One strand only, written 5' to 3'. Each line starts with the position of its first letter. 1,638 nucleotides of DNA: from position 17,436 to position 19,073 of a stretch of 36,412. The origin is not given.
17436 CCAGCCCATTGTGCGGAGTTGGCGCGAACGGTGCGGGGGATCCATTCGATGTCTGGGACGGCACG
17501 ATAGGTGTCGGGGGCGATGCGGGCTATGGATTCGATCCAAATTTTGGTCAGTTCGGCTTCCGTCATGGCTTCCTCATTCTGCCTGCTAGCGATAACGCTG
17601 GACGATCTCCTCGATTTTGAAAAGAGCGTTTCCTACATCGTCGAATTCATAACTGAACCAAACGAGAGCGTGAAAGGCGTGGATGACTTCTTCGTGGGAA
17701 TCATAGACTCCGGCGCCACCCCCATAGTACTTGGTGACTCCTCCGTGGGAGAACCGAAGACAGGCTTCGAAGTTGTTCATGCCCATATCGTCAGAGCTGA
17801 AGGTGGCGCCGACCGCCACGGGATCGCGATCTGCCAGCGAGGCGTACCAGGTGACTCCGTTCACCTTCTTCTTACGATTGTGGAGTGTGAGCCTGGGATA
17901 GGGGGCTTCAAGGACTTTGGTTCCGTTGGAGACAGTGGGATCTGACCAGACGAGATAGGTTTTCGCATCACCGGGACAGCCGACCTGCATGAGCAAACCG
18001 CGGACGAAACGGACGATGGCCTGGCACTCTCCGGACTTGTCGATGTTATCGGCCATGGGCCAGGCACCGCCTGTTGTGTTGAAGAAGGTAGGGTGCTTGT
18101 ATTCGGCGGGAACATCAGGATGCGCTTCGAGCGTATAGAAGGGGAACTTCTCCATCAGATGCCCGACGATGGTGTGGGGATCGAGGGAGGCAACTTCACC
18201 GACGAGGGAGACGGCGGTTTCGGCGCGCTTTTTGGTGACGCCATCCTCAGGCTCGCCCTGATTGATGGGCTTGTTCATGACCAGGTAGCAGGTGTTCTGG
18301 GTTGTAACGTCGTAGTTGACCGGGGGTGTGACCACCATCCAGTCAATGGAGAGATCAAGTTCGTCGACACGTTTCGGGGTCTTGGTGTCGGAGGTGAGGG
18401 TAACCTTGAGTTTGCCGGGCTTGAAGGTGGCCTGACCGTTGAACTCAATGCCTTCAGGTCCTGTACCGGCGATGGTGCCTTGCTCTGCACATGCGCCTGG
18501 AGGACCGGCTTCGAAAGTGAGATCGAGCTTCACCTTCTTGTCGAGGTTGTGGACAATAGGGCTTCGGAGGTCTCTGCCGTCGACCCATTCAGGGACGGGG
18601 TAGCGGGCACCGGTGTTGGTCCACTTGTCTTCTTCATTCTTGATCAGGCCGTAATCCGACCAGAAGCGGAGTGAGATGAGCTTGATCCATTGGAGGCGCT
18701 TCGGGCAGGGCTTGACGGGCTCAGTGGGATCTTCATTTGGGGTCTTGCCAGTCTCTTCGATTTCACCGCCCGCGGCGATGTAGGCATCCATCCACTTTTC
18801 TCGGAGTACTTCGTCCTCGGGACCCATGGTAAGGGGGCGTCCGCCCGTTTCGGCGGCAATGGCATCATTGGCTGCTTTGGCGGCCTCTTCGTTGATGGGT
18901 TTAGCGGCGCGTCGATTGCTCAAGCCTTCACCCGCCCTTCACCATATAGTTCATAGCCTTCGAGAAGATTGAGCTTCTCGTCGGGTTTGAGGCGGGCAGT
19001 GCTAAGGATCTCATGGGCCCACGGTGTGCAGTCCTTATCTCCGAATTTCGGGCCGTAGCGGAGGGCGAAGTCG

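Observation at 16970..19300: Orphan three-gene operon (about 126 / 445 / 198 aa) with no recognisable families: the best candidate for an undescribed system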

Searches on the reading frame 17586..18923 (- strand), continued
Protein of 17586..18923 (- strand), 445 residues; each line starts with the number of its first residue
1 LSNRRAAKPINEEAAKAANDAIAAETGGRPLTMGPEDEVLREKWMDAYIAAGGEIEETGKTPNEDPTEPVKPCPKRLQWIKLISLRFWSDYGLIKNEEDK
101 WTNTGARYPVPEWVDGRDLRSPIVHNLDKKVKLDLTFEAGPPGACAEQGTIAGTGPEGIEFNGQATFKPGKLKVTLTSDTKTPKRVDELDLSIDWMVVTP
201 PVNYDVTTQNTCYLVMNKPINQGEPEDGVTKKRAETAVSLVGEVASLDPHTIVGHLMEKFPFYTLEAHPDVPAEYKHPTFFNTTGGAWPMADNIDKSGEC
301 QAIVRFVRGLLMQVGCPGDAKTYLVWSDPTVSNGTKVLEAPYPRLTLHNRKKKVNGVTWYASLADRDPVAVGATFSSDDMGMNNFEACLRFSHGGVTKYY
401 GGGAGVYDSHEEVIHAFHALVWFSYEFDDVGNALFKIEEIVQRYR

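Call 25: fold_search(model_id=the predicted structure, library=pdb)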
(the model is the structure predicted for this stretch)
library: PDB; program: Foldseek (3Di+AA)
matches with E <= 10: 1799; with E <= 0.001: 28
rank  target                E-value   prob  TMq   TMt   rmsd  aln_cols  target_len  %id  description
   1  8rmy_D                4.4e-08  1.00  0.35  0.34  11.4       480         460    8  Transglutaminase 3 in complex with inhibitor Z-don and DH patient-derived Fab DH63-A02 (released 2025-03-12)
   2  8rmx_A                5.8e-08  1.00  0.34  0.33  11.4       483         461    9  Transglutaminase 3 in complex with DH patient-derived Fab DH63-A02 (released 2025-03-12)
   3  8rmy_A                6.4e-08  1.00  0.35  0.34  11.4       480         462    9  Transglutaminase 3 in complex with inhibitor Z-don and DH patient-derived Fab DH63-A02 (released 2025-03-12)
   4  8rmx_D                2.0e-07  1.00  0.35  0.34  11.3       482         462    9  Transglutaminase 3 in complex with DH patient-derived Fab DH63-A02 (released 2025-03-12)
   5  8oxx_A                2.7e-07  1.00  0.33  0.33  11.4       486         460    9  Transglutaminase 3 in complex with inhibitor Z-don and DH patient-derived Fab DH63-B02 (released 2023-10-18)
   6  1l9m_B                5.1e-06  1.00  0.33  0.24  11.3       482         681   10  Three-dimensional structure of the human transglutaminase 3 enzyme: binding of calcium ions change structure for activ (released 2002-05-29)
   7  6a8p_A                8.2e-06  1.00  0.29  0.21  11.4       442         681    8  Transglutaminase 2 mutant G224V in complex with GTP (released 2018-09-26)
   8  1l9m_A                1.8e-05  1.00  0.33  0.24  10.3       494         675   10  Three-dimensional structure of the human transglutaminase 3 enzyme: binding of calcium ions change structure for activ (released 2002-05-29)
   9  1l9n_A                2.6e-05  1.00  0.32  0.24  10.5       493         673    9  Three-dimensional structure of the human transglutaminase 3 enzyme: binding of calcium ions change structure for activ (released 2002-05-29)
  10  6a8p_C                4.3e-05  1.00  0.27  0.19  14.2       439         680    9  Transglutaminase 2 mutant G224V in complex with GTP (released 2018-09-26)
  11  4pyg_A                5.6e-05  1.00  0.26  0.18  13.5       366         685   10  Transglutaminase2 complexed with GTP (released 2015-02-11)
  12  1ggy_A                6.2e-05  1.00  0.31  0.21  14.1       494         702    9  HUMAN FACTOR XIII WITH YTTERBIUM BOUND IN THE ION SITE (released 1999-02-16)
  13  8oxv_A                6.9e-05  1.00  0.33  0.24  10.4       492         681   10  Transglutaminase 3 zymogen in complex with DH patient-derived Fab DH63-B02 (released 2023-10-18)
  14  3s3s_A                1.2e-04  1.00  0.26  0.20  13.6       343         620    9  Transglutaminase 2 in complex with a novel inhibitor (released 2012-06-06)
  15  2q3z_A                1.7e-04  1.00  0.28  0.20   9.1       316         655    9  Transglutaminase 2 undergoes large conformational change upon activation (released 2007-10-23)
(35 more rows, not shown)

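Call 37: search_solved_structures(query=A1, max_evalue=10, show_alignments=3)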
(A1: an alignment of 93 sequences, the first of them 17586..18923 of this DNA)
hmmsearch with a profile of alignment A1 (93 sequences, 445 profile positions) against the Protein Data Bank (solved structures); distinct sequences matched with E-value up to 10: 0.

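Call 46: search_protein_families(library=pfam, proteins=[L049:1785-3224:+, L052:1748-3688:+, L053:1105-2640:+, P0036, P0042, P0044, P0045, P0048, P0094, P0117], max_evalue=0.01)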
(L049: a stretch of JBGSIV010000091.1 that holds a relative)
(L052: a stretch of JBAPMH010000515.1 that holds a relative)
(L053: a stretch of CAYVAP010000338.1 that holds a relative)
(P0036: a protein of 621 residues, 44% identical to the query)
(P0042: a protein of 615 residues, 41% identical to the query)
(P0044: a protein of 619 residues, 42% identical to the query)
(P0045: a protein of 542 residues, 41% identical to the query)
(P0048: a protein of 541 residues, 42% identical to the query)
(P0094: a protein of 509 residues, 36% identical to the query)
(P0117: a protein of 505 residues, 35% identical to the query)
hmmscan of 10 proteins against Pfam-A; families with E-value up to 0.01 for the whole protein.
L049:1785-3224:+ (479 aa): 1 family
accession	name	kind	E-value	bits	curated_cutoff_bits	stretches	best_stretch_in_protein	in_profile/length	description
PF01476.26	LysM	-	0.00021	21.6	20.9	0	9-26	1-18/43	LysM domain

L052:1748-3688:+ (646 aa): 2 families
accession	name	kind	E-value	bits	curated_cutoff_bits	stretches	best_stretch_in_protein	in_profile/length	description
PF13699.11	eCIS_core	-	9e-30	103.1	22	1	124-187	14-77/79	eCIS core domain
PF01471.23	PG_binding_1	-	9.6e-13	48.6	23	1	234-294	3-57/57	Putative peptidoglycan binding domain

L053:1105-2640:+ (511 aa): 1 family
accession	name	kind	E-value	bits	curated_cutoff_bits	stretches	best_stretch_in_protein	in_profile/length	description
PF01471.23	PG_binding_1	-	4.5e-07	30.4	23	1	93-149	5-57/57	Putative peptidoglycan binding domain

P0036 (621 aa): 1 family
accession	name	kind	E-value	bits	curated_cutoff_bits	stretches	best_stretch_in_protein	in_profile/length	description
PF02369.22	Big_1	-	0.0098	16.4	34.9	0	131-170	21-65/93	Bacterial Ig-like domain (group 1)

P0042 (615 aa): 0 families

P0044 (619 aa): 1 family
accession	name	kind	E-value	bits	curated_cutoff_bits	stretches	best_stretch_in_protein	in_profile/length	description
PF02369.22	Big_1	-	0.0024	18.4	34.9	0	115-176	12-79/93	Bacterial Ig-like domain (group 1)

P0045 (542 aa): 0 families

P0048 (541 aa): 0 families

P0094 (509 aa): 0 families

P0117 (505 aa): 0 families

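Call 52: search_protein_families(library=pfam, proteins=[L060:11-517:+, L060:3335-3835:+, L060:3977-4432:+, L060:5355-6434:+, L060:6391-7353:+, L060:10278-11318:+, L060:11296-11799:+, L060:12123-13322:+, L060:13704-14036:+, L060:13844-15460:-], max_evalue=0.01)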
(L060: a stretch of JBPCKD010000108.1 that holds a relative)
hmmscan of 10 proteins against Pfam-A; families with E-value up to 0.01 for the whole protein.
L060:11-517:+ (168 aa): 2 families
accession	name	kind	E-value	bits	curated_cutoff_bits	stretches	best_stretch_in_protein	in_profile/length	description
PF10431.15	ClpB_D2-small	-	6.5e-15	55.4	21.9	1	73-148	2-77/81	C-terminal, D2-small domain, of ClpB protein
PF07724.20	AAA_2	-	6.1e-09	36.6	27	1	2-65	104-164/166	AAA domain (Cdc48 subfamily)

L060:3335-3835:+ (166 aa): 1 family
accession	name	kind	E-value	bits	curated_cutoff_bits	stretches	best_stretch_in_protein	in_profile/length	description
PF05488.18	PAAR_motif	-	3.7e-10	40.3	27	1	117-166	4-52/70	PAAR motif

L060:3977-4432:+ (151 aa): 3 families
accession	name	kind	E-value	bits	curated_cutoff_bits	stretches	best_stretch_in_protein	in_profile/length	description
PF00583.31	Acetyltransf_1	-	3e-10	40.8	20.7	1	41-138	24-115/116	Acetyltransferase (GNAT) family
PF13508.13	Acetyltransf_7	-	3e-08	34.3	27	1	53-138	5-81/84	Acetyltransferase (GNAT) domain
PF13673.13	Acetyltransf_10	-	0.0094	16.4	23.6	0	43-138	27-106/128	Acetyltransferase (GNAT) domain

L060:5355-6434:+ (359 aa): 0 families

L060:6391-7353:+ (320 aa): 0 families

L060:10278-11318:+ (346 aa): 1 family
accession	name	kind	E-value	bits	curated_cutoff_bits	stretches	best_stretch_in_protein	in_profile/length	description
PF02368.24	Big_2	-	1.1e-09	38.5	22.8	1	31-99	4-68/79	Bacterial Ig-like domain (group 2)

L060:11296-11799:+ (167 aa): 0 families

L060:12123-13322:+ (399 aa): 3 families
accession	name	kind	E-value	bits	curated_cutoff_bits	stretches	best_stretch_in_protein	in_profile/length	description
PF13503.11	DUF4123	-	7.6e-24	84.7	25.8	1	246-358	3-117/119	Domain of unknown function (DUF4123)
PF00498.31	FHA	-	2.2e-14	54.1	20.7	1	25-87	1-66/67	FHA domain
PF16697.10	Yop-YscD_cpl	-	9.9e-14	51.8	33.2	1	6-95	1-91/94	Inner membrane component of T3SS, cytoplasmic domain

L060:13704-14036:+ (110 aa): 0 families

L060:13844-15460:- (538 aa): 2 families
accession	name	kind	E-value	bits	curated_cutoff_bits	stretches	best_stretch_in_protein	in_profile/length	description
PF05943.17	VipB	-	4.6e-67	226.6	27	1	221-523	1-298/301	EvpB/VC_A0108, tail sheath N-terminal domain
PF05591.17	T6SS_VipA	-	8.2e-11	42.4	24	1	21-126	19-125/155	Type VI secretion system, VipA, VC_A0107 or Hcp2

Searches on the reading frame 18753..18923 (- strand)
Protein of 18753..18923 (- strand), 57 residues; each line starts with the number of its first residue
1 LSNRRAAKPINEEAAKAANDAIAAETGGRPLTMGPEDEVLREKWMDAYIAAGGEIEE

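Call 96: find_related_loci(query=A6, collection=metagenome_contigs, flank=4000)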
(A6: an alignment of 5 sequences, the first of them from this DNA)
Query A6 (57 aa) in metagenome_contigs; peptide patterns used: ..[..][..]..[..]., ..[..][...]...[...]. (x = any residue, [..] = any of these).
600 stretches matched a pattern (row limit reached: there are more); 4 encode a relative of the query (tblastn E <= 1e-3); 4 distinct loci.
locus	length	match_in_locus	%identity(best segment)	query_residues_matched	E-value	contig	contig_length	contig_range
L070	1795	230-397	73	1-56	1e-20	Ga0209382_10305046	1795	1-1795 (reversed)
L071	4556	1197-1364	75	1-56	3e-20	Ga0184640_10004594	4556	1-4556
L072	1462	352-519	75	1-56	6e-19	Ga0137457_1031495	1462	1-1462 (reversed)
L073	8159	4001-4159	68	4-56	6e-18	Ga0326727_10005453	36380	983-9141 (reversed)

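Call 98: search_protein_families(library=pfam, proteins=[L070:230-1126:+, L071:1197-1958:+, L072:352-954:+, L073:4001-4897:+, L073:2477-3622:+, L071:13-483:+], max_evalue=0.01)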
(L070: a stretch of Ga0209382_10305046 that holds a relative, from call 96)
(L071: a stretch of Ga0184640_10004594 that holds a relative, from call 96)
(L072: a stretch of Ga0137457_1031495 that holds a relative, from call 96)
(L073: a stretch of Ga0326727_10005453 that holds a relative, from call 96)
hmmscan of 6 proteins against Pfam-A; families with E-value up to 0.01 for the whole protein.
L070:230-1126:+ (298 aa): 2 families
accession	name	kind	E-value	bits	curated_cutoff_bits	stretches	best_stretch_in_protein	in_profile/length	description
PF07737.17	ATLF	-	3.8e-05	23.9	27.4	1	195-294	114-193/193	Anthrax toxin lethal factor, N- and C-terminal domain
PF06167.18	Peptidase_M90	-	0.0018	18.3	26.2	1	155-295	114-242/243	Glucose-regulated metallo-peptidase M90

L071:1197-1958:+ (253 aa): 0 families

L072:352-954:+ (200 aa): 0 families

L073:4001-4897:+ (298 aa): 0 families

L073:2477-3622:+ (381 aa): 3 families
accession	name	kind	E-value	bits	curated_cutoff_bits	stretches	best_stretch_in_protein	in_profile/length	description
PF13503.11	DUF4123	-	3e-31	108.5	25.8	1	221-318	23-117/119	Domain of unknown function (DUF4123)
PF00498.31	FHA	-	6.5e-15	55.8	20.7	1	26-87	2-65/67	FHA domain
PF16697.10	Yop-YscD_cpl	-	2.3e-12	47.4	33.2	1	7-95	2-90/94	Inner membrane component of T3SS, cytoplasmic domain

L071:13-483:+ (156 aa): 1 family
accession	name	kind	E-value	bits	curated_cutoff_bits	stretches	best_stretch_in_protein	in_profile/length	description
PF13503.11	DUF4123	-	2e-35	122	25.8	1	2-118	2-117/119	Domain of unknown function (DUF4123)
